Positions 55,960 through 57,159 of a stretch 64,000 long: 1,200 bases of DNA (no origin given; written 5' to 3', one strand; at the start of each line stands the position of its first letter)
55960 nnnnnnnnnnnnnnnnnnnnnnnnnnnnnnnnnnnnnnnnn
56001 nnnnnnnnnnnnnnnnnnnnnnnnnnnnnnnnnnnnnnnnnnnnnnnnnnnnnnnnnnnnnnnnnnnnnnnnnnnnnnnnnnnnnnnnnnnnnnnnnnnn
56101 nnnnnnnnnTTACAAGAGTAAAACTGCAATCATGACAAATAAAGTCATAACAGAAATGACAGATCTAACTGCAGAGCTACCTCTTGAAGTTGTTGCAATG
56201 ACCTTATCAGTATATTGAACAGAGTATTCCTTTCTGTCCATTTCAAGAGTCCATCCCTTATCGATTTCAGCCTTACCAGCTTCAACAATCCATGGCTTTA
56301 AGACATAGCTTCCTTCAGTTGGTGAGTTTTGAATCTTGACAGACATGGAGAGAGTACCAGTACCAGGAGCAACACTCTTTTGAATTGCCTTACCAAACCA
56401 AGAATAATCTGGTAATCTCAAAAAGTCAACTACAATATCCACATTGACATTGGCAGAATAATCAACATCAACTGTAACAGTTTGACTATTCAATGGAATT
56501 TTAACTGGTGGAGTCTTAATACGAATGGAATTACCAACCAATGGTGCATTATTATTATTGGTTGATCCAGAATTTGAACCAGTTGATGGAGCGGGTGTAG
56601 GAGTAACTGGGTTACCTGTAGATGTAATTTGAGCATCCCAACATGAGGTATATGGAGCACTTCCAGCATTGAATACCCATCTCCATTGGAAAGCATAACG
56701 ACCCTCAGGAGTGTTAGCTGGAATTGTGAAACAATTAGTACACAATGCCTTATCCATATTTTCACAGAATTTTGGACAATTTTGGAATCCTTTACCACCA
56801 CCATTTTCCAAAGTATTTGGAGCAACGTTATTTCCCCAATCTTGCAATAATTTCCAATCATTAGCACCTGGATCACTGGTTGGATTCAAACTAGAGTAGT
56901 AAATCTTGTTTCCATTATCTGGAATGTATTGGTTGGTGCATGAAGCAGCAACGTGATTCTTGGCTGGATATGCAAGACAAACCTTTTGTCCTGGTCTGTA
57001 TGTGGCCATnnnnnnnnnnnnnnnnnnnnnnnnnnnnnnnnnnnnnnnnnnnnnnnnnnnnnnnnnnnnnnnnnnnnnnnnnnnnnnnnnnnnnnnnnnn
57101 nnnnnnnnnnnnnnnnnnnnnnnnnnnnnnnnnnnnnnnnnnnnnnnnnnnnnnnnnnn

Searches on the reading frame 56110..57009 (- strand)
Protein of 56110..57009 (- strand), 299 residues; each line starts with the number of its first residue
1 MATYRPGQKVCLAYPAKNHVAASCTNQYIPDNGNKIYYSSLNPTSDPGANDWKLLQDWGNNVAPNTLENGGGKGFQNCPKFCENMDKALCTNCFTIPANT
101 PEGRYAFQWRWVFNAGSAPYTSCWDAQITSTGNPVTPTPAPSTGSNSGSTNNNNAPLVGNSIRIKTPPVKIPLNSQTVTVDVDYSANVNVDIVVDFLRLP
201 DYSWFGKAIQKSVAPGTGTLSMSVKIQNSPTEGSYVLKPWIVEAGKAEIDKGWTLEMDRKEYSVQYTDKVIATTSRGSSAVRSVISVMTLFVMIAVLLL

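Call 32: find_encoding_contigs(protein=window:56110-57009:-, flank=10000)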
Protein window:56110-57009:- (299 aa): 1 contig read that carries it; 1 place shown.
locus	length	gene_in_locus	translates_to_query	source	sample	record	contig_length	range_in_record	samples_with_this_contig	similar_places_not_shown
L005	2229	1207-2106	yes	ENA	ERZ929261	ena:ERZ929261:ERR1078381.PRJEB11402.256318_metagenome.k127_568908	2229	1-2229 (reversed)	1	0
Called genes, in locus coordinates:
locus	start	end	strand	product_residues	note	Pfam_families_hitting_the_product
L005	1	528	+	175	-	?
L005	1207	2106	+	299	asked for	PF27624:Porph_assoc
